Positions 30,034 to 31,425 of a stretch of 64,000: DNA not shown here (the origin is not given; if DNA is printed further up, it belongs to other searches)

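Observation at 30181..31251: DUF262/DndB-like ParB-superfamily protein as terminal gene of the inverted operon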

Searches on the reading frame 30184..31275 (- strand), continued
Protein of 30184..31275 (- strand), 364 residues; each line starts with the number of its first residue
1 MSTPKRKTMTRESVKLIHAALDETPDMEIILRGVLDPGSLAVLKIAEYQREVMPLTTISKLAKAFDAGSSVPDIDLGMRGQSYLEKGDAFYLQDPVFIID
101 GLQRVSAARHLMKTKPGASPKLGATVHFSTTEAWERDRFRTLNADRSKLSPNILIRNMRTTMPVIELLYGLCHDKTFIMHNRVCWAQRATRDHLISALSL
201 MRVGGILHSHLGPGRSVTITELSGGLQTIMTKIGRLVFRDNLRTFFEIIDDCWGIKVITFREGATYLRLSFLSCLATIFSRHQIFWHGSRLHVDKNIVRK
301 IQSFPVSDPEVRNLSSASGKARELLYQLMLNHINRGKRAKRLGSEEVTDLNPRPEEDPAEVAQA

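Call 40: search_protein_families(library=ncbifam, alignment_id=A3, max_evalue=1)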
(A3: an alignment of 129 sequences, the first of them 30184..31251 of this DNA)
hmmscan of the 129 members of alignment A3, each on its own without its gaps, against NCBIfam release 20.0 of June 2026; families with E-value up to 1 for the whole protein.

A. member 1, window:30184-31251:- (356 aa): 1 family
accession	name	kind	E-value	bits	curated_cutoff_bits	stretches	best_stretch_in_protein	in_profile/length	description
NF007246.0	PRK09692.1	domain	0.14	10.7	434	1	134-213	269-346/413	integrase domain-containing protein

B. families by the number of members that match (of 129 scanned): 39 families (the first 25 are shown)
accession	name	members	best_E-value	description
TIGR03187.1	DGQHR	88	2e-11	DGQHR domain-containing protein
NF041060.1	DpdB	10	0.0012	DGQHR domain-containing protein DpdB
TIGR03233.1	DNA_S_dndB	5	0.00023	DNA sulfur modification protein DndB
TIGR04172.1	DGQHR_dnd_1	2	0.0096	DNA phosphorothioation-associated DGQHR protein 1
NF007246.0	PRK09692.1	2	0.088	integrase domain-containing protein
NF010760.0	PRK14163.1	1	0.0015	nucleotide exchange factor GrpE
NF004905.0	PRK06265.1-5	1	0.0089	cobalt transporter CbiM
NF041841.1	his_kin_VxrA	1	0.0099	sensor histidine kinase VxrA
NF008177.0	PRK10925.1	1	0.012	superoxide dismutase [Mn]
NF008695.0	PRK11713.3-3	1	0.019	16S rRNA (uracil(1498)-N(3))-methyltransferase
TIGR02242.1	tail_TIGR02242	1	0.024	phage tail protein domain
TIGR01369.1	CPSaseII_lrg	1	0.031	carbamoyl-phosphate synthase (glutamine-hydrolyzing) large subunit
NF001199.0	PRK00164.2-1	1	0.035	GTP 3',8-cyclase MoaA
TIGR02040.1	PpsR-CrtJ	1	0.038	transcriptional regulator PpsR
NF041747.1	Drt3a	1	0.044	antiviral reverse transcriptase Drt3a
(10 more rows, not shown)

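Call 41: search_protein_families(library=padloc, alignment_id=A3, max_evalue=1)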
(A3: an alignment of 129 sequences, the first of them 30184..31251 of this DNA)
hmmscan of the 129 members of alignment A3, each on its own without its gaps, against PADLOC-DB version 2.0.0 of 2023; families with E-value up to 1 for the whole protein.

A. member 1, window:30184-31251:- (356 aa): 0 families

B. families by the number of members that match (of 129 scanned): 19 families
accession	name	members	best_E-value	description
PDLC03835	DzbA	28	1.1e-06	-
PDLC03877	NsnA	20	4.9e-05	-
PDLC02811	DpdB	16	0.00023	DpdB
PDLC04027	PD-T4-2_A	9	0.0018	-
PDLC02658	DndB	4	0.00083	DndB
PDLC02175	Drt3a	2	0.0025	-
PDLC04157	HEC-06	2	0.0039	-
PDLC03680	HEase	1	0.003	homing endonuclease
PDLC00230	KwaB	1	0.0061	DUF4868 domain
PDLC01070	cas_RFas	1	0.008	cluster 17 associated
PDLC04709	PDC-M55C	1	0.011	-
PDLC04475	PDC-M16A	1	0.011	-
PDLC04155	HEC-06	1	0.011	-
PDLC02954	RT_VIII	1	0.013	-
PDLC03745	Drt1a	1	0.014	DRT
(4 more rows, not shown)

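Call 42: search_protein_families(library=ncbifam, proteins=[P0150, P0160, P0170, P0180, P0190, P0200, P0211, P0220, P0230, P0240], max_evalue=0.1)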
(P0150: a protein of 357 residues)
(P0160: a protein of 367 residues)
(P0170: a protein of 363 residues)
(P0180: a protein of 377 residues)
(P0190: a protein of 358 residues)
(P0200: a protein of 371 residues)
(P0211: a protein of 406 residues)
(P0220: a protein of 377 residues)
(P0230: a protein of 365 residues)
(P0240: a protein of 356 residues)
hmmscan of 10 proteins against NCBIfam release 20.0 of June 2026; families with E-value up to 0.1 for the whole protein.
P0150 (357 aa): 2 families
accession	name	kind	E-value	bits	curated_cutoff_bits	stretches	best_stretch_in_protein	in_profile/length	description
TIGR03187.1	DGQHR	domain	6e-06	26.2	58.85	1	90-250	97-245/276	DGQHR domain-containing protein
TIGR03233.1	DNA_S_dndB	equivalog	0.00076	18.6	328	1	89-171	103-184/355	DNA sulfur modification protein DndB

P0160 (367 aa): 1 family
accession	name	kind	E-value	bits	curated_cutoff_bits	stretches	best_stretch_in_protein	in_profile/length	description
TIGR03187.1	DGQHR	domain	0.0081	15.9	58.85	1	93-280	96-272/276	DGQHR domain-containing protein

P0170 (363 aa): 0 families

P0180 (377 aa): 1 family
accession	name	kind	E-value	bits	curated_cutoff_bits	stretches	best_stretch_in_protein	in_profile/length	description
TIGR03187.1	DGQHR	domain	0.0079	16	58.85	1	96-218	98-220/276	DGQHR domain-containing protein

P0190 (358 aa): 1 family
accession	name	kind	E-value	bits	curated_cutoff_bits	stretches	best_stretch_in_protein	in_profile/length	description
TIGR03187.1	DGQHR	domain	1.6e-06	28.1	58.85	1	88-274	98-272/276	DGQHR domain-containing protein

P0200 (371 aa): 1 family
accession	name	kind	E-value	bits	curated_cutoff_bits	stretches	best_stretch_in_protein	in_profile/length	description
TIGR03187.1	DGQHR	domain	5.1e-07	29.7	58.85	1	88-217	97-230/276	DGQHR domain-containing protein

P0211 (406 aa): 1 family
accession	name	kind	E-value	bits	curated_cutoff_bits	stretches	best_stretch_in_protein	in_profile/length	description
NF009666.0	PRK13187.1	equivalog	0.075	12.1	423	0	26-78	27-76/305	UDP-3-O-acyl N-acetylglycosamine deacetylase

P0220 (377 aa): 0 families

P0230 (365 aa): 1 family
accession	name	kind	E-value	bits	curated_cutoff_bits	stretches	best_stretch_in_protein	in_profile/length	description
TIGR03187.1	DGQHR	domain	6.9e-05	22.7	58.85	1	100-287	96-273/276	DGQHR domain-containing protein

P0240 (356 aa): 1 family
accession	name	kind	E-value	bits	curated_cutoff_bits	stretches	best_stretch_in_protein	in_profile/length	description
NF004519.0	PRK05864.1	equivalog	0.089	12.1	337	0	138-176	8-46/276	enoyl-CoA hydratase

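Call 43: search_protein_families(library=pfam, proteins=[P0150, P0160, P0170, P0180, P0190, P0200, P0211, P0220, P0230, P0240], max_evalue=0.1)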
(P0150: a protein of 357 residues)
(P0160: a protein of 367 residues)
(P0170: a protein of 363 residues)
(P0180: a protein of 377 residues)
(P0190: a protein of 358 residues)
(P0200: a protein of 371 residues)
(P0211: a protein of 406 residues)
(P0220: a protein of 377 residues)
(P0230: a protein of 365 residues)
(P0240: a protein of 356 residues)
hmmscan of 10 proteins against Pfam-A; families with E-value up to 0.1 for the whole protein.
P0150 (357 aa): 2 families
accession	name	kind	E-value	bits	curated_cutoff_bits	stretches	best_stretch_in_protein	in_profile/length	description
PF03235.19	GmrSD_N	-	1.3e-05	25.8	33.2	1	37-128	12-78/199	GmrSD restriction endonuclease, N-terminal domain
PF14072.11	DndB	-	0.00069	19.2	29.1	1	90-181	98-188/338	DNA-sulfur modification-associated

P0160 (367 aa): 0 families

P0170 (363 aa): 0 families

P0180 (377 aa): 0 families

P0190 (358 aa): 2 families
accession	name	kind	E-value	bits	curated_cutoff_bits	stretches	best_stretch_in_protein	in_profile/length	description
PF03235.19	GmrSD_N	-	0.025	15.1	33.2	1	39-130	16-78/199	GmrSD restriction endonuclease, N-terminal domain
PF07715.20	Plug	-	0.076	14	23.9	0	36-97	8-67/107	TonB-dependent Receptor Plug Domain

P0200 (371 aa): 2 families
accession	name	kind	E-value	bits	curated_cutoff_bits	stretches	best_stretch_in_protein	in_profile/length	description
PF14072.11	DndB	-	0.0021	17.7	29.1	1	91-226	101-236/338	DNA-sulfur modification-associated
PF03235.19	GmrSD_N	-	0.0046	17.5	33.2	0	90-108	59-77/199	GmrSD restriction endonuclease, N-terminal domain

P0211 (406 aa): 0 families

P0220 (377 aa): 0 families

P0230 (365 aa): 1 family
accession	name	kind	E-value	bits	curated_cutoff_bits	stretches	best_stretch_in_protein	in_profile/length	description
PF03235.19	GmrSD_N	-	0.038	14.6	33.2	0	97-121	55-77/199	GmrSD restriction endonuclease, N-terminal domain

P0240 (356 aa): 0 families

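Call 47: find_encoding_contigs(protein=P0002, flank=8000, max_places=1)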
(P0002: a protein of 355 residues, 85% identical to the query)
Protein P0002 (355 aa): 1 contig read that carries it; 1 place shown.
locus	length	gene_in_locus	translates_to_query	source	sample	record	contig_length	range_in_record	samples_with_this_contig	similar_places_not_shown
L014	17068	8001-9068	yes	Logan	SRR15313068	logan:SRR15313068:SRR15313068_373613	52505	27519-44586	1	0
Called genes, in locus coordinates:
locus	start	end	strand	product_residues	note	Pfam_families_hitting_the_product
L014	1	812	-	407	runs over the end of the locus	-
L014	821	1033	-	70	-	-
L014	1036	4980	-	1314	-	-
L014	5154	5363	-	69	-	-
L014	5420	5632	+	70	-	-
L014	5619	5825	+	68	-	-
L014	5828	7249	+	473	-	-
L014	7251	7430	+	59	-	-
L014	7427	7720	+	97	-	-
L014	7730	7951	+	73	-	-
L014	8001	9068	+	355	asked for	-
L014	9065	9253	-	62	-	PF13717:Zn_ribbon_4 (faint), PF22191:IBR_1 (weak)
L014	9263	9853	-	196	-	-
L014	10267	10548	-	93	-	-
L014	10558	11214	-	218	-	-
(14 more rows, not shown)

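Call 48: find_encoding_contigs(protein=P0042, flank=8000, max_places=1)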
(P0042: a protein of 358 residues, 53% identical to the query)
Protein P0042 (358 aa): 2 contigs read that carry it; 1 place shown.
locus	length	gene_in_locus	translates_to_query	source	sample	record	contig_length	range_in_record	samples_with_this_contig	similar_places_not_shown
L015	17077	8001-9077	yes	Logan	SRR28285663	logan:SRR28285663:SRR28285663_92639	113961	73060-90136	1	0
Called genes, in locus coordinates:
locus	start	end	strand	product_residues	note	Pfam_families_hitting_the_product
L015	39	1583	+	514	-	PF04851:ResIII, PF00270:DEAD (weak), PF00176:SNF2-rel_dom, PF00271:Helicase_C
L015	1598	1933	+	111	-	-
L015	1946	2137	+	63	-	-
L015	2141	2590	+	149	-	-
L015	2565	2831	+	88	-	-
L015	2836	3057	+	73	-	-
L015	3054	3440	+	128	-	-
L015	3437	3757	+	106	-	-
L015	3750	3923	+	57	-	-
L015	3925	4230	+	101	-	-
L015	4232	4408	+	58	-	-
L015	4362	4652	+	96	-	-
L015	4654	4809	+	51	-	-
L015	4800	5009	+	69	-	-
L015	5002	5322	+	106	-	-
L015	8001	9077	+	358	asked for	-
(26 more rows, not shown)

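Call 49: find_encoding_contigs(protein=P0059, flank=8000, max_places=1)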
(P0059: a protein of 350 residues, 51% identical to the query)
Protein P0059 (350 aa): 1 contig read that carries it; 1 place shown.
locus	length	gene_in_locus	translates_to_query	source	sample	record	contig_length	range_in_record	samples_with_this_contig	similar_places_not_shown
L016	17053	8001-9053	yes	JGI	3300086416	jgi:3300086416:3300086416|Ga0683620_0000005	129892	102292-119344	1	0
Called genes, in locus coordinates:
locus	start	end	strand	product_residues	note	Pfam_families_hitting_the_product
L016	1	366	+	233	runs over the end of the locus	-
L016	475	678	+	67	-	-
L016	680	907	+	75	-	-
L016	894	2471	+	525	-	PF00004:AAA (weak)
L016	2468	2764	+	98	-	-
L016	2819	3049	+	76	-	-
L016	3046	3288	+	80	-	-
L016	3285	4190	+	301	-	PF01541:GIY-YIG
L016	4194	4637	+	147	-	-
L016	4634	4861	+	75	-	-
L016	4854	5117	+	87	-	-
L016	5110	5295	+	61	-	PF11211:DUF2997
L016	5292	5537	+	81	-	-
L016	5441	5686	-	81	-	-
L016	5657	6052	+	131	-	-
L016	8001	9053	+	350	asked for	-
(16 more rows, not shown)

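Call 54: find_related_loci(query=A1, collection=genome_contigs, flank=6000)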
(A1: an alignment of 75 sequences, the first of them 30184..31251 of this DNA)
Query A1 (356 aa) in genome_contigs; peptide patterns used: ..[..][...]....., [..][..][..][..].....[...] (x = any residue, [..] = any of these).
126 stretches matched a pattern; 85 encode a relative of the query (tblastn E <= 1e-3); the best 80 are kept; 80 distinct loci.
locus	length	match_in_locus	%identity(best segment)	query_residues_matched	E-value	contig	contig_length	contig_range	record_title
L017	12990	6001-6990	60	4-336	2e-136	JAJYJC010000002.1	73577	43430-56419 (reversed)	MAG: bacterium isolate DBS2-1.bin143 NODE_597_length_73577_cov_5.045432, whole genome shotgun sequence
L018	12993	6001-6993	58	4-334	2e-133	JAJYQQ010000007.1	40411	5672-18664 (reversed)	MAG: bacterium isolate DS4.bin43 NODE_866_length_40411_cov_2.288899, whole genome shotgun sequence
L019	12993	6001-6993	58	4-334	3e-133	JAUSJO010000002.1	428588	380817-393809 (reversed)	MAG: bacterium isolate E14_metabat.bin.303 E14_k141_251564, whole genome shotgun sequence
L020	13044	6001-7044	56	3-348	2e-127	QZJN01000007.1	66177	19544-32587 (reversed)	MAG: Candidatus Parcubacteria bacterium isolate SURF_38 contig-100_503_length_66177_read_count_814653, whole genome shot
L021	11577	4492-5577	54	1-353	2e-127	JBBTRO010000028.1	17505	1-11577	MAG: Patescibacteria group bacterium isolate H52-bin091_1 H52_bin091_1_000000000028, whole genome shotgun sequence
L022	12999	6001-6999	53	2-334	4e-123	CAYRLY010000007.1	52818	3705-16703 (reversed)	MAG TPA_asm: uncultured Candidatus Saccharibacteria bacterium isolate SRP263991_co2_422 genome assembly, contig: NODE_44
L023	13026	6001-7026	55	3-341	6e-123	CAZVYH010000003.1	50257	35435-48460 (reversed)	MAG TPA_asm: uncultured Candidatus Saccharibacteria bacterium isolate SRP173033_co2_252 genome assembly, contig: NODE_19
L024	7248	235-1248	53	5-346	4e-122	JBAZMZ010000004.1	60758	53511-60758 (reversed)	MAG: Candidatus Paceibacterota bacterium isolate SO_2017_LW4_55 scaffold_1314_c1_LW137-91_2017, whole genome shotgun seq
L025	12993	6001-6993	53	5-334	4e-120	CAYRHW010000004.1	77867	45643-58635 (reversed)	MAG TPA_asm: uncultured Candidatus Saccharibacteria bacterium isolate SRP178699_co1_611 genome assembly, contig: NODE_22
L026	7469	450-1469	52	5-346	1e-118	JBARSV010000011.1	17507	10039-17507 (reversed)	MAG: Candidatus Saccharimonadales bacterium isolate MFD13450_ilm_asm_bin86 k127_442344, whole genome shotgun sequence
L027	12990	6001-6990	54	4-336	6e-117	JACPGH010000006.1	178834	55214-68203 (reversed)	MAG: Candidatus Kaiserbacteria bacterium isolate NC_groundwater_382_Ag_B-0.1um_55_18 GD18-4_B1_scaffold_1338787, whole g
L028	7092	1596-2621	50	2-336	2e-115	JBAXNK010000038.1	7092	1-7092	MAG: bacterium isolate ELA477 MAG477_38, whole genome shotgun sequence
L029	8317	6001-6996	50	3-334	1e-112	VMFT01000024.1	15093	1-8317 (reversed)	MAG: Parcubacteria group bacterium Gr01-1014_29 G01um101429_scaffold_1204, whole genome shotgun sequence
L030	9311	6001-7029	50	3-341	1e-111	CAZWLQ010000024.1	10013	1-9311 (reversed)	MAG TPA_asm: uncultured Candidatus Saccharibacteria bacterium isolate SRP286056_co2_589 genome assembly, contig: NODE_11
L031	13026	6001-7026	49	3-348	9e-111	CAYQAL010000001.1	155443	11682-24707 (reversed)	MAG TPA_asm: uncultured Gammaproteobacteria bacterium isolate SRP278252_co1_769 genome assembly, contig: NODE_89_length_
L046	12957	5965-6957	46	3-334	3e-102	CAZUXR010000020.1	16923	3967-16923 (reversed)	MAG TPA_asm: uncultured Candidatus Saccharibacteria bacterium isolate SRP200132_co1_356 genome assembly, contig: NODE_58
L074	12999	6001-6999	40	6-338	1e-82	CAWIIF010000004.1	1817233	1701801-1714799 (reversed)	MAG: Bryobacterales bacterium isolate MFD05502.bin.1.55 genome assembly, contig: contig_2627, whole genome shotgun seque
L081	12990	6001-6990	39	5-334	5e-80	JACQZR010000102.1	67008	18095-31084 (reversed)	MAG: Acidobacteria bacterium isolate NC_groundwater_1572_Pr3_B-0.1um_61_18 SR-2_scaffold_141_909284, whole genome shotgu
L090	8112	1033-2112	38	2-354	1e-71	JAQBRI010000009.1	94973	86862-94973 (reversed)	MAG: Candidatus Kaiserbacteria bacterium isolate RYN_395 scaffold_515398, whole genome shotgun sequence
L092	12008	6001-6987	41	6-334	3e-83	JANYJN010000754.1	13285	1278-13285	MAG: Candidatus Solibacter sp. isolate GL140_4_metabinner_111_sub GL140_4_k141_1817905, whole genome shotgun sequence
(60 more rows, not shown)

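Call 55: find_related_loci(query=A1, collection=viral_contigs, flank=6000)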
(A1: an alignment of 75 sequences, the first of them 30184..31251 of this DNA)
Query A1 (356 aa) in viral_contigs; peptide patterns used: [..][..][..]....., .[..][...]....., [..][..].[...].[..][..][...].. (x = any residue, [..] = any of these).
97 stretches matched a pattern; 41 encode a relative of the query (tblastn E <= 1e-3); 40 distinct loci.
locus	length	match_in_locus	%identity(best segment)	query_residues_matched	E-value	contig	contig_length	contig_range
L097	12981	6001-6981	52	5-334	5e-115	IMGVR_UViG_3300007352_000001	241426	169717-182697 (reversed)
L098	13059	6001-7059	44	2-355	1e-107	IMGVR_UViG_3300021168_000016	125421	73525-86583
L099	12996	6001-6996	46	1-334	2e-105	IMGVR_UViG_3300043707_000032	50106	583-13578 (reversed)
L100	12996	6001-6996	46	1-334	2e-105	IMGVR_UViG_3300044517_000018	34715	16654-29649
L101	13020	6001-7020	47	4-349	3e-101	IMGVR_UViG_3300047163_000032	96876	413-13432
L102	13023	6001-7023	45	3-346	6e-99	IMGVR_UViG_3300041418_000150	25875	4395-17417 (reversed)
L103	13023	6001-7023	45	3-346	6e-99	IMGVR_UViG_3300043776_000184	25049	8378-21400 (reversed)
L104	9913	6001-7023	45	3-346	6e-99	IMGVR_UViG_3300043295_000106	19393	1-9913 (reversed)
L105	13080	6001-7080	44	1-354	1e-98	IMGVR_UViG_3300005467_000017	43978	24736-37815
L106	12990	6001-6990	46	3-334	4e-94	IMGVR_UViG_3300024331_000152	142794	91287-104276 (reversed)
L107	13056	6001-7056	43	4-356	3e-92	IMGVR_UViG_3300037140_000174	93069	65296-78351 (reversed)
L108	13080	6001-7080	43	6-348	2e-92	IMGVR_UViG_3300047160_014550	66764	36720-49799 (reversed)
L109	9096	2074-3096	42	1-334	4e-92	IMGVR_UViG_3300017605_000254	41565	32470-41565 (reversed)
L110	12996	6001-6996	46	1-334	6e-92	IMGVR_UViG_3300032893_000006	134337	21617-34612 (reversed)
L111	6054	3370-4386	44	21-356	2e-88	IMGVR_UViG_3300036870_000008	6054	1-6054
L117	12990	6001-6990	41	5-334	2e-82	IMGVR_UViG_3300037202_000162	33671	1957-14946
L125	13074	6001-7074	38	5-334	9e-73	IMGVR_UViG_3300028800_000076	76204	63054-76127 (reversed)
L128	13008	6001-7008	38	4-333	4e-70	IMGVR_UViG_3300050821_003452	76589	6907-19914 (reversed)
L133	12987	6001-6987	33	2-329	4e-53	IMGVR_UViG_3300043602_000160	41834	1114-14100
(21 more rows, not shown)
